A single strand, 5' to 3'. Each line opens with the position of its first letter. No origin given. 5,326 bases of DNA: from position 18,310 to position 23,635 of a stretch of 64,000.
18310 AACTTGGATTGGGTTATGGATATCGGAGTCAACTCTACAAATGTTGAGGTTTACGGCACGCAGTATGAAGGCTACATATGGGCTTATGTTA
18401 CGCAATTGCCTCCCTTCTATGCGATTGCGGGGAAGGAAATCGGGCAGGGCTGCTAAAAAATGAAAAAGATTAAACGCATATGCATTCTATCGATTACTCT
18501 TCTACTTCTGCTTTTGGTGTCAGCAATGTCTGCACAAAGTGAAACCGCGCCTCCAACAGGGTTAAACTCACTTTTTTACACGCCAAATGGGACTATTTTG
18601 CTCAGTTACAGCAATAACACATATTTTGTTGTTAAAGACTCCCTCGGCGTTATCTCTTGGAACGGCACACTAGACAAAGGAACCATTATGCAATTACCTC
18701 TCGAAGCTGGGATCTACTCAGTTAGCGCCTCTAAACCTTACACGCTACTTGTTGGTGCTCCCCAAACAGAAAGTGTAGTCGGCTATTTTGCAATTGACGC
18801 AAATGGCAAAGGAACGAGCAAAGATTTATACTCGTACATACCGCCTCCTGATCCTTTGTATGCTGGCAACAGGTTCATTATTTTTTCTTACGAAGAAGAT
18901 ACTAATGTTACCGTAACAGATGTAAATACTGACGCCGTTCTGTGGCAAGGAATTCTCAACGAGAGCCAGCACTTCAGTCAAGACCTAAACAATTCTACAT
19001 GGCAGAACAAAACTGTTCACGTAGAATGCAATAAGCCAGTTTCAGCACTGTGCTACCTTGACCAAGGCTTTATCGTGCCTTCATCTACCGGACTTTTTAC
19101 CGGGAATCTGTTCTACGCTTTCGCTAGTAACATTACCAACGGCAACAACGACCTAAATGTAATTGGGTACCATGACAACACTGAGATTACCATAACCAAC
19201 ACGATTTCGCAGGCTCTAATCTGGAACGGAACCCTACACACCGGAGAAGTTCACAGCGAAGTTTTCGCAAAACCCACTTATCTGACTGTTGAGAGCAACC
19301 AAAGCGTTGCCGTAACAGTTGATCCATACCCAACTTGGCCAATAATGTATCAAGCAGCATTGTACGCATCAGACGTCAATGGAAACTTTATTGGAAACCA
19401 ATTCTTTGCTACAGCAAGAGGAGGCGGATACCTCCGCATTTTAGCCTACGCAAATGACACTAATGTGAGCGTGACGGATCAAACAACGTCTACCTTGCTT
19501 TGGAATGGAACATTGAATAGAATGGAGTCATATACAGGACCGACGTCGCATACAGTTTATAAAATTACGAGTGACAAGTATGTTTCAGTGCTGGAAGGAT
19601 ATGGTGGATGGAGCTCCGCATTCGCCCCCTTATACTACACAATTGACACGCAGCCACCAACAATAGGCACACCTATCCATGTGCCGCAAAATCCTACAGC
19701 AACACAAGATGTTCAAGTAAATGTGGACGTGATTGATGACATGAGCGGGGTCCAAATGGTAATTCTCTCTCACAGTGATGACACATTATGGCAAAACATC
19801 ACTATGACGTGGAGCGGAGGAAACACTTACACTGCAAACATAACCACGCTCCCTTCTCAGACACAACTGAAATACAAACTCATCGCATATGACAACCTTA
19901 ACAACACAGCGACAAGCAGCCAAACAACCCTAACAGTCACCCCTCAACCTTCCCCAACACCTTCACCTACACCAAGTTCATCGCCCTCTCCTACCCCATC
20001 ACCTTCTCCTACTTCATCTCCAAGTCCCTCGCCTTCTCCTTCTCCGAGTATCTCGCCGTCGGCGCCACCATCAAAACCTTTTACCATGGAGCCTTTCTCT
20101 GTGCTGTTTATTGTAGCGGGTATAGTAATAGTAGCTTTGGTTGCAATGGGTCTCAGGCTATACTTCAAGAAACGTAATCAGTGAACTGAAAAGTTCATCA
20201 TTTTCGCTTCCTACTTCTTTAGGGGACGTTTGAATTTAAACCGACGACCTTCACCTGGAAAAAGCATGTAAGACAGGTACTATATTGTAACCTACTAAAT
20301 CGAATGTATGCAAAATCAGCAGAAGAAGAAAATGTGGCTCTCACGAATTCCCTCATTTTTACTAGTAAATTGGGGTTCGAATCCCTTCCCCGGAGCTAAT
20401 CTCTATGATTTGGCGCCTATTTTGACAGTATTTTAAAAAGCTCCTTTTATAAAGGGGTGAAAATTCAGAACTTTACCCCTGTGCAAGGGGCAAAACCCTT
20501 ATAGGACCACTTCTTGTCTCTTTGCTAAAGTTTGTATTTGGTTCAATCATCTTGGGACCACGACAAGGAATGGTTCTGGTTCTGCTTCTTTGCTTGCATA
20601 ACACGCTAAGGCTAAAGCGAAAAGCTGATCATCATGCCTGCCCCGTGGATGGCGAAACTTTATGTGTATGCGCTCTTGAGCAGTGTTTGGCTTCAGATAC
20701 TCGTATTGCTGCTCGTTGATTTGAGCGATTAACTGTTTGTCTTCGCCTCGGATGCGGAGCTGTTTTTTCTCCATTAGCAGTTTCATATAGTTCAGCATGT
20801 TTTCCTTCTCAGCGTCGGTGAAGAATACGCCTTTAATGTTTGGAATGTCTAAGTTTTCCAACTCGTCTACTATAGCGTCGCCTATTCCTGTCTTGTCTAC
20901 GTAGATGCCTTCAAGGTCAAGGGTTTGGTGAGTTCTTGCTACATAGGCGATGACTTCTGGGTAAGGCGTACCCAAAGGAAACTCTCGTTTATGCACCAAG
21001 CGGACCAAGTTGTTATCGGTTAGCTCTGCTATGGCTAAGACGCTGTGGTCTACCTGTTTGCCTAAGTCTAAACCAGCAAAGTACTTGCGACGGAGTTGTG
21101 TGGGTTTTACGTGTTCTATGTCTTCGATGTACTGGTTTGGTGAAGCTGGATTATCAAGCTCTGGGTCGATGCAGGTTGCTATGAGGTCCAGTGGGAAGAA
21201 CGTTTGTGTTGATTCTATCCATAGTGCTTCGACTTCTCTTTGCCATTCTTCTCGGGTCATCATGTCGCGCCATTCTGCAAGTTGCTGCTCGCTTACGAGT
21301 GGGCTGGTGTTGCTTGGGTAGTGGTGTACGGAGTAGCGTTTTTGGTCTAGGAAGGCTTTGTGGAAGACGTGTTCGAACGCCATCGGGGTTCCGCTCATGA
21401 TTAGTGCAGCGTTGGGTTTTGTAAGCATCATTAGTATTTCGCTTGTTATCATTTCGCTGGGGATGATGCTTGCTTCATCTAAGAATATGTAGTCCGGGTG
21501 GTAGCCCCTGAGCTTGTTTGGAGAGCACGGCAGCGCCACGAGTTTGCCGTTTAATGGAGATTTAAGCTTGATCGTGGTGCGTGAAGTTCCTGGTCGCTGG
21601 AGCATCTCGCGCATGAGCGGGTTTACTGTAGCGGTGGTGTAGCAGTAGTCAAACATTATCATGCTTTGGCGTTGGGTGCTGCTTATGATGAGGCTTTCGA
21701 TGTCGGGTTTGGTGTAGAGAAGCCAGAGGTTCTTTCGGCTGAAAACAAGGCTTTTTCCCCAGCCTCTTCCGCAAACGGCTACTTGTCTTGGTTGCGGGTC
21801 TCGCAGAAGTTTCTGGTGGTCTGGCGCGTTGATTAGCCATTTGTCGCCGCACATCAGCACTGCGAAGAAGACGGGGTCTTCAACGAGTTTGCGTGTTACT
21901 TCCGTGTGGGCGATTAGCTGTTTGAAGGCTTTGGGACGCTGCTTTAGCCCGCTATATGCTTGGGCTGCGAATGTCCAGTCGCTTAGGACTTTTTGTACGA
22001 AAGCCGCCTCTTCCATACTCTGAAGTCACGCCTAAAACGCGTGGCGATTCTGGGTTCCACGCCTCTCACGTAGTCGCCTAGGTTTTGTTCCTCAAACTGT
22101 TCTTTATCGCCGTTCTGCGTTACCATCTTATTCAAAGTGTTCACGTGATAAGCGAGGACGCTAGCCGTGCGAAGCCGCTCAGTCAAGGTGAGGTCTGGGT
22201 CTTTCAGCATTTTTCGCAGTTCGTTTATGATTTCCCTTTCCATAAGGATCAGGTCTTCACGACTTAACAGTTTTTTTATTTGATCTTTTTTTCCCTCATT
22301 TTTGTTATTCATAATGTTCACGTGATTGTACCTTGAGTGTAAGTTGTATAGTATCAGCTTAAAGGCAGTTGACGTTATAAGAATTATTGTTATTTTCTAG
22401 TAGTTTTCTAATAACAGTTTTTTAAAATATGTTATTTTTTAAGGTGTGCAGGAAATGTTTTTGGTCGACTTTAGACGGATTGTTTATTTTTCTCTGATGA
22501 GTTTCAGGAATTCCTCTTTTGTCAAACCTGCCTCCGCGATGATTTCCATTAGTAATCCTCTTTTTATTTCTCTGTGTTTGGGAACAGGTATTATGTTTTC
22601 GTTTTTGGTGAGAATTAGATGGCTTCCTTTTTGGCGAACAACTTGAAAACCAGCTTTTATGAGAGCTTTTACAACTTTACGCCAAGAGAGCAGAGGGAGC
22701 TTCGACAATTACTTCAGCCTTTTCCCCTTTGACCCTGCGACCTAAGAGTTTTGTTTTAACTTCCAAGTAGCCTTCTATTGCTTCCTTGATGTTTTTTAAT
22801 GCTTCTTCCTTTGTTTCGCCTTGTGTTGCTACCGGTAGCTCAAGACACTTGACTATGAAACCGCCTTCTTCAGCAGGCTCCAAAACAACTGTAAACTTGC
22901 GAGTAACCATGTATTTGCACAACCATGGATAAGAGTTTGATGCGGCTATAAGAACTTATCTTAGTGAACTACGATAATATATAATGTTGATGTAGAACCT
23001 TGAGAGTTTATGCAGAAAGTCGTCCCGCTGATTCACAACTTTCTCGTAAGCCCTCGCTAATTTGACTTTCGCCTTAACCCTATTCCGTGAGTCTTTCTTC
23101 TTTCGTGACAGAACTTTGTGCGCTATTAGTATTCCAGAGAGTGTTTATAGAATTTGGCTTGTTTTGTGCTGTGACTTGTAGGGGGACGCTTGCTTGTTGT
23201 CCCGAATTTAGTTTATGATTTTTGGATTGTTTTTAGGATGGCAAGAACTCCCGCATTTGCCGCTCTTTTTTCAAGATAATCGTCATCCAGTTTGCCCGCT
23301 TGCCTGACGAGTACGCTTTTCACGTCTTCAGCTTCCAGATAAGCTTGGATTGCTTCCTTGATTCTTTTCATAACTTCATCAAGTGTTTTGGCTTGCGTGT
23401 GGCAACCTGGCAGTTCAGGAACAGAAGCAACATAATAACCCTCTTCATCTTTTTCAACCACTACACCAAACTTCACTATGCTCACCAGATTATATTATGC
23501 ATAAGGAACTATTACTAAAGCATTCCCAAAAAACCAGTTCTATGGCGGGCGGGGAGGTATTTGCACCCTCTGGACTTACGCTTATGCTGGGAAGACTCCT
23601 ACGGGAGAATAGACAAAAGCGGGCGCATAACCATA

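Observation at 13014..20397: Direct repeats of a tRNA 3-prime-end fragment bracket the 7.3-kb giant surface-protein cassette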

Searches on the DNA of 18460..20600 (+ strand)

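Call 10: search_rna_families(source=window, start=20100, end=20600, threshold=evalue, max_evalue=10, show_alignments=3)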
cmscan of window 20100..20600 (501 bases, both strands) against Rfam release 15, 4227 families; matches with E-value up to 10: 6.
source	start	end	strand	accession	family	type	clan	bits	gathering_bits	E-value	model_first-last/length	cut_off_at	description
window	20152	20235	+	RF01564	DdR14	Gene; snRNA; snoRNA; CD-box;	-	19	80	6.6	1-65/65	no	D. discoideum snoRNA DdR14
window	20180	20208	-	RF01156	SNORD123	Gene; snRNA; snoRNA; CD-box;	-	17.1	45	1.7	1-70/70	no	Small nucleolar RNA SNORD123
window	20169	20205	-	RF00095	snoPyro_CD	Gene; snRNA; snoRNA; CD-box;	CL00132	14.3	45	3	1-58/58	no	Pyrococcus C/D box small nucleolar RNA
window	20169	20205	-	RF00221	SNORD43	Gene; snRNA; snoRNA; CD-box;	CL00059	13.6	45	7.9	1-64/64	no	Small nucleolar RNA SNORD43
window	20373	20385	-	RF04351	Plastid-psbl-rps4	Cis-reg;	-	13.5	68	6.8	11-23/53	no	Plastid-psbl-rps4 3UTR RNA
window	20373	20385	+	RF00023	tmRNA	Gene;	CL00001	9.7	47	0.078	349-361/374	no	transfer-messenger RNA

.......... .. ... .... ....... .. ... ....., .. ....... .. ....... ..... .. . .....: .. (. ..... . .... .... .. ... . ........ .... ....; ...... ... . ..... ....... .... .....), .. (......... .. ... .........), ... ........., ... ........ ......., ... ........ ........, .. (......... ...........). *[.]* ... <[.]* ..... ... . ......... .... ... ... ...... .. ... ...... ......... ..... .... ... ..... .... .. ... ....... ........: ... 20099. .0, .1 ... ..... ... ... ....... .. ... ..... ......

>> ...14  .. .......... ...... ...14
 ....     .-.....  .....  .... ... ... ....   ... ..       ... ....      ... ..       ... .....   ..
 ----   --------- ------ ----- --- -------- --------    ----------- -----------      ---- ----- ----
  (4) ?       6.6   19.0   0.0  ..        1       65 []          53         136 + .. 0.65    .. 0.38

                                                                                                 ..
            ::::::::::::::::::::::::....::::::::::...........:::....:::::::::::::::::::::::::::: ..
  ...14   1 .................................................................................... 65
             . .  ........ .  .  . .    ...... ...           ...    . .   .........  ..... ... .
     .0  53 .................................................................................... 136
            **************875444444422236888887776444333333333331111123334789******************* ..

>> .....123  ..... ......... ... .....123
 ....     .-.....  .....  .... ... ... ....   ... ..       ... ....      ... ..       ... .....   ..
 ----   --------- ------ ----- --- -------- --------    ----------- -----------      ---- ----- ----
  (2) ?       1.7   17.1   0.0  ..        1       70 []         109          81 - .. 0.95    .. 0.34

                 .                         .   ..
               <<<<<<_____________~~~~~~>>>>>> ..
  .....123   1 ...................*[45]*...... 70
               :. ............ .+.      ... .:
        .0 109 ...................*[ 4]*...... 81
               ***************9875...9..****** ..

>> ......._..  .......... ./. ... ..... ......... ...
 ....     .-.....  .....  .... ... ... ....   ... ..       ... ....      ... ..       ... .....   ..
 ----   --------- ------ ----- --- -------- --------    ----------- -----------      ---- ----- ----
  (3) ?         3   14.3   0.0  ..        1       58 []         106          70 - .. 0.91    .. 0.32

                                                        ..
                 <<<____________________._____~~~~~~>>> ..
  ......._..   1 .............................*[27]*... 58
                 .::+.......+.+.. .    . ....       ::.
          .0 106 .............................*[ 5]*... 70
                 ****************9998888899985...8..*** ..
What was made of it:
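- Tried and rejected: The only Rfam signal was the 13-nt T-loop (call 10).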

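Call 86: search_rna_families(source=L140, start=3900, end=4300, threshold=gathering, show_alignments=1)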
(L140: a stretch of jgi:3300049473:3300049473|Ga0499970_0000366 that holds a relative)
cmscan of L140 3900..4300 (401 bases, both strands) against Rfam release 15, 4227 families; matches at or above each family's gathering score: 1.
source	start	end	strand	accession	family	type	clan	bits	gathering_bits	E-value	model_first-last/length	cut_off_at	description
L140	4033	4144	+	RF00005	tRNA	Gene; tRNA;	CL00001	49.1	29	1.1e-09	1-71/71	no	tRNA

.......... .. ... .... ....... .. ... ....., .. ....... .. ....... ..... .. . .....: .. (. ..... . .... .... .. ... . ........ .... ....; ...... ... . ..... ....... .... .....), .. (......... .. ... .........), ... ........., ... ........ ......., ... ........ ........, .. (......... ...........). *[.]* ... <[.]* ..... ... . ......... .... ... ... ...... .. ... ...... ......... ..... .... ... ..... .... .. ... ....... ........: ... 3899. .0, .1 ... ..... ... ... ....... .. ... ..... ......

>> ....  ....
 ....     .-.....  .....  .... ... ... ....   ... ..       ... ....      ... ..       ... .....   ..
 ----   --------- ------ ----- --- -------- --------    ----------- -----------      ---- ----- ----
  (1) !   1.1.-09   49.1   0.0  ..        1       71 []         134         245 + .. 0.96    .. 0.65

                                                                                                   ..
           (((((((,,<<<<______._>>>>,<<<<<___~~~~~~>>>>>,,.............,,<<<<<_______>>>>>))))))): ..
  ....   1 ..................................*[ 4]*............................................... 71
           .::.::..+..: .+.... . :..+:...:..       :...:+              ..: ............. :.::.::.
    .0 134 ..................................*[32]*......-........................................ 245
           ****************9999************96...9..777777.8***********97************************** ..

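Call 90: search_rna_families(source=L146, start=12300, end=12700, threshold=evalue, max_evalue=0.01, show_alignments=1)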
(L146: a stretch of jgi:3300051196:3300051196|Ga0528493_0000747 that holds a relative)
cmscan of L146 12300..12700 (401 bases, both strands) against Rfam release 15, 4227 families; matches with E-value up to 0.01: 1.
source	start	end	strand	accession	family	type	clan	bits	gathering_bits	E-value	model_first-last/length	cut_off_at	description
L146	12460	12523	-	RF00005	tRNA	Gene; tRNA;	CL00001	29.1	29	0.00036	9-63/71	no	tRNA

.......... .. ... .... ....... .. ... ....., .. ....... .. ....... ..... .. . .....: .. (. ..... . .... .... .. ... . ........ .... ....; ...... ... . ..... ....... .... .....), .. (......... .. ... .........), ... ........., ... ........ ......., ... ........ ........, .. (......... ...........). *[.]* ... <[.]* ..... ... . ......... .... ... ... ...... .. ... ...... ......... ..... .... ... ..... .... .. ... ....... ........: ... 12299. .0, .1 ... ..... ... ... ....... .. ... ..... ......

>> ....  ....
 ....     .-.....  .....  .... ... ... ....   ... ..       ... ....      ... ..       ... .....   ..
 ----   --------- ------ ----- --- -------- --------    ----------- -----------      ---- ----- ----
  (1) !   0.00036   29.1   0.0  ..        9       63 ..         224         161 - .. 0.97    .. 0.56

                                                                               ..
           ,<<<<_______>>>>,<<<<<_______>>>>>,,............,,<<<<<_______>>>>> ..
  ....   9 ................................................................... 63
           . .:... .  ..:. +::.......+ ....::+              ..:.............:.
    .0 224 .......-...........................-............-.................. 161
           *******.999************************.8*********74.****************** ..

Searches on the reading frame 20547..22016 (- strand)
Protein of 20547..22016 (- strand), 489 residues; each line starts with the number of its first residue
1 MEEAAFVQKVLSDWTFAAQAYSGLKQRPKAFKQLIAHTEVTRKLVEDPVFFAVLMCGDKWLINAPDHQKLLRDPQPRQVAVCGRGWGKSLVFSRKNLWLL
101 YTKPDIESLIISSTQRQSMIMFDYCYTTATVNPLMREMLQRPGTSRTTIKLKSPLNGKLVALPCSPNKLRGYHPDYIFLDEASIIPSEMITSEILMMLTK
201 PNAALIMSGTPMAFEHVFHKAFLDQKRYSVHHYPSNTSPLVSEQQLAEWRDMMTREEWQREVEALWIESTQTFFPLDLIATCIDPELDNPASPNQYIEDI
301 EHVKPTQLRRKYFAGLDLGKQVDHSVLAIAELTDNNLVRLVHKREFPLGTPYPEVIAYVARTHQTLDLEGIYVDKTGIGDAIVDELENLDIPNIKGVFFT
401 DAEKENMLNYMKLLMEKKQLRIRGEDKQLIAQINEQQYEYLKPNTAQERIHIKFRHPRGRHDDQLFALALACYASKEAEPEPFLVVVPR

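Call 11: search_protein_families(library=pfam, proteins=[window:20547-22016:-], max_evalue=0.01)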
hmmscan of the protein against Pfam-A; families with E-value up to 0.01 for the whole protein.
window:20547-22016:- (489 aa): 2 families
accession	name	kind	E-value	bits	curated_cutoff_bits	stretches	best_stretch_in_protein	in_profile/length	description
PF03237.21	Terminase_6N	-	0.001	19.2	22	1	82-278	4-212/215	Terminase large subunit, T4likevirus-type, N-terminal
PF05127.21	NAT10_TcmA_helicase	-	0.0078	16.5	22.7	0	83-210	5-121/176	RNA cytidine acetyltransferase NAT10/TcmA, helicase domain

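Call 32: find_encoding_contigs(protein=window:20547-22016:-, flank=10000, max_places=6)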
Protein window:20547-22016:- (489 aa): 1 contig read that carries it; 1 place shown.
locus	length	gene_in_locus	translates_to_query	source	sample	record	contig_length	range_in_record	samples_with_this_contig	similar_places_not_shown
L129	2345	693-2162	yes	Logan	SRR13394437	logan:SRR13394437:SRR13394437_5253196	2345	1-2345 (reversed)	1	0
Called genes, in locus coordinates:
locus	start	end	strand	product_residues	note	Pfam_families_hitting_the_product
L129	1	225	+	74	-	?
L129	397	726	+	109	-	-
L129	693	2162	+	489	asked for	-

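Call 65: search_protein_families(library=phrogs, proteins=[window:20547-22016:-], max_evalue=0.01)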
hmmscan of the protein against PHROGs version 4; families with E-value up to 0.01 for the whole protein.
window:20547-22016:- (489 aa): 10 families
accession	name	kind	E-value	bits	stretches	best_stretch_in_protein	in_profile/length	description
phrog_2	-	head and packaging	9.8e-34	118.2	1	25-479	237-596/807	terminase large subunit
phrog_5909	-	head and packaging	1e-14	55.3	1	243-474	45-267/285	terminase large subunit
phrog_38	-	head and packaging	2.8e-11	43.8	1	36-473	266-701/760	terminase large subunit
phrog_9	-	head and packaging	3.1e-11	43.9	1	83-191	231-339/812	terminase large subunit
phrog_7579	-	head and packaging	4.7e-10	40.1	1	69-283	11-230/239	terminase large subunit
phrog_27743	-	unknown function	2.9e-09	37.9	1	306-480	5-216/233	-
phrog_5713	-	head and packaging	2.8e-06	28.3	1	350-435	4-88/143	terminase large subunit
phrog_675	-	head and packaging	1.6e-05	24.4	1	68-229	48-211/576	terminase large subunit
phrog_5902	-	unknown function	0.0026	18.1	1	77-263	51-255/359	-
phrog_5989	-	head and packaging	0.0089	16.2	0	78-187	159-265/347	terminase large subunit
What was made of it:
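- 20547..22016 (-): Terminase large subunit gene (489 aa); the neighbouring segment is of viral origin. phrog_2 terminase large subunit E=9.8e-34 (call 65); Pfam Terminase_6N only 0.001 (call 11).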

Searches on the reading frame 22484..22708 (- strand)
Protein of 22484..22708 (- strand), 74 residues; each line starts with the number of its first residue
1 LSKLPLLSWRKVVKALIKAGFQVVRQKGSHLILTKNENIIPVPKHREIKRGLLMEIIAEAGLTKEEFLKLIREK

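Call 64: search_protein_families(library=pfam, proteins=[window:22484-22708:-], max_evalue=0.01)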
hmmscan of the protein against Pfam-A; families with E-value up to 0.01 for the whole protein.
window:22484-22708:- (74 aa): 1 family
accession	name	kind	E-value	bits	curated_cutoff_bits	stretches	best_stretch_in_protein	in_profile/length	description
PF07927.17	HicA_toxin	-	8.2e-19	67.9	27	1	9-62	1-58/58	HicA toxin of bacterial toxin-antitoxin,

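Call 65: search_protein_families(library=phrogs, proteins=[window:22484-22708:-], max_evalue=0.01)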
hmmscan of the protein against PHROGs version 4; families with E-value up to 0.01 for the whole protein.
window:22484-22708:- (74 aa): 1 family
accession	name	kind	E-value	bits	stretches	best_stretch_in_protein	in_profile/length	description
phrog_353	-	moron, auxiliary metabolic gene and host takeover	7e-14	52.7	1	10-67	8-70/73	toxin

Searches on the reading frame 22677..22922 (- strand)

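Call 64: search_protein_families(library=pfam, proteins=[window:22677-22922:-], max_evalue=0.01)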
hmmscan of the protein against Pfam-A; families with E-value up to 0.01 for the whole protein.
window:22677-22922:- (81 aa): 2 families
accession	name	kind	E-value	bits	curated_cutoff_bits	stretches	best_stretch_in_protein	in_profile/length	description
PF24113.1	DUF7387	-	9e-06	26.4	27.9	1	17-52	19-54/85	Family of unknown function (DUF7387)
PF15919.11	HicB_lk_antitox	-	0.0045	17.6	27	1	10-56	1-48/123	HicB_like antitoxin of bacterial toxin-antitoxin system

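Call 65: search_protein_families(library=phrogs, proteins=[window:22677-22922:-], max_evalue=0.01)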
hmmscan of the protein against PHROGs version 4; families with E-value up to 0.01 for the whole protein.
window:22677-22922:- (81 aa): 4 families
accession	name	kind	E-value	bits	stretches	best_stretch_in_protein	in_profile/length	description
phrog_497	-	moron, auxiliary metabolic gene and host takeover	2.6e-09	38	1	5-55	8-59/342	toxin-antitoxin system HicB-like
phrog_11958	-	unknown function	5.1e-05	24.4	1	13-55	8-51/84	-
phrog_12841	-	unknown function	6.7e-05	24.3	1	18-54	15-51/106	-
phrog_13047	-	unknown function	0.00052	21.4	1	18-50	20-52/86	-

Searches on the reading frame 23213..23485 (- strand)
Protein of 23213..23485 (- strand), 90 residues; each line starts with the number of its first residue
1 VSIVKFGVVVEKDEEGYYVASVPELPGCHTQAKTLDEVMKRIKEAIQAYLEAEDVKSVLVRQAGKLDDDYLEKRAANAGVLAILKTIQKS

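Call 64: search_protein_families(library=pfam, proteins=[window:23213-23485:-], max_evalue=0.01)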
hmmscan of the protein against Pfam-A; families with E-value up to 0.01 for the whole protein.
window:23213-23485:- (90 aa): 3 families
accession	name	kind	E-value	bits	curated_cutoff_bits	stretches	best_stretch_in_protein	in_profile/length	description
PF15919.11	HicB_lk_antitox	-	2.3e-11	44.3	27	1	7-68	2-63/123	HicB_like antitoxin of bacterial toxin-antitoxin system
PF21748.3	UPF0150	-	1.4e-05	25.4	27.3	1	13-50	15-53/64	UPF0150-like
PF08972.17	DUF1902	-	0.0002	21.9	22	1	13-52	10-49/74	Domain of unknown function (DUF1902)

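Call 65: search_protein_families(library=phrogs, proteins=[window:23213-23485:-], max_evalue=0.01)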
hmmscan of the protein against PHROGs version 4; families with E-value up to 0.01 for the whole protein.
window:23213-23485:- (90 aa): 5 families
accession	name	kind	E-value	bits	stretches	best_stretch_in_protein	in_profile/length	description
phrog_497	-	moron, auxiliary metabolic gene and host takeover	2.8e-12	47.7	1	5-54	12-63/342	toxin-antitoxin system HicB-like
phrog_11958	-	unknown function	2e-10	41.8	1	8-66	7-65/84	-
phrog_8245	-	moron, auxiliary metabolic gene and host takeover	2.3e-06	28.9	1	14-60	11-57/129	HicB-like antitoxin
phrog_5243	-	unknown function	1.1e-05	26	1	1-52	4-54/66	-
phrog_16062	-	unknown function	0.0042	18.2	1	16-55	12-51/65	-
